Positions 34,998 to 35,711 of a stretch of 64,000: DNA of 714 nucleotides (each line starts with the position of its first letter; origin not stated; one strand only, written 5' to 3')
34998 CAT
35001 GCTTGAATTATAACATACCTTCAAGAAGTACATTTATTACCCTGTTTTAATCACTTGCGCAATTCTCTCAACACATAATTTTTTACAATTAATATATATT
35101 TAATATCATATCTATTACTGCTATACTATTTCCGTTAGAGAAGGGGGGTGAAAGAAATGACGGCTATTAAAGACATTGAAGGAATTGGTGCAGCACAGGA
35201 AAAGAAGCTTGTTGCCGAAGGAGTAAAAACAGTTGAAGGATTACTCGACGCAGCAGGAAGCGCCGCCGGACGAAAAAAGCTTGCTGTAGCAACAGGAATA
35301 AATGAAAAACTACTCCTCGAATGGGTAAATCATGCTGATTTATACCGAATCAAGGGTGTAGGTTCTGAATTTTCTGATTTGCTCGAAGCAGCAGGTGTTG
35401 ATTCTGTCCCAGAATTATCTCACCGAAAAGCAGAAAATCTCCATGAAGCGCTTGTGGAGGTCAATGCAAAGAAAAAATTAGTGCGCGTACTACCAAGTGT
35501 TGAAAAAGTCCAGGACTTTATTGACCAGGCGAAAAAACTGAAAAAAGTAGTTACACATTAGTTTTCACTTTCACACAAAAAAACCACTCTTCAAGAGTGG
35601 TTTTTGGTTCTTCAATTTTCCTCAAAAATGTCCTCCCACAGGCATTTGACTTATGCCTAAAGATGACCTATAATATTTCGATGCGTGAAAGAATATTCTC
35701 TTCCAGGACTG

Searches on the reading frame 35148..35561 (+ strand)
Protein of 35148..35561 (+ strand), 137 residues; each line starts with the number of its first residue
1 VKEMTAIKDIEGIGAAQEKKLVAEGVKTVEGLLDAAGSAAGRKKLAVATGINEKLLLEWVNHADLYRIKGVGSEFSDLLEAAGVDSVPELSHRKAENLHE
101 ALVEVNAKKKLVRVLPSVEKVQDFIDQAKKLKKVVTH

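Call 48: search_protein_families(library=pfam, proteins=[window:35148-35561:+], max_evalue=0.00001)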
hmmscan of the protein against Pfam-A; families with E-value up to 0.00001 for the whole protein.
window:35148-35561:+ (137 aa): 3 families
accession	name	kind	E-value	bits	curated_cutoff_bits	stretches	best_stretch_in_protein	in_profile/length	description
PF14229.12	DUF4332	-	6.5e-40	136.5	23.2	1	11-131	1-122/122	Domain of unknown function (DUF4332)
PF14520.12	HHH_5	-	2.7e-07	31.4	27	0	8-62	5-54/57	Helix-hairpin-helix domain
PF11731.14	Cdd1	-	1.7e-06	28.5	25.5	0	63-131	6-74/86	Pathogenicity locus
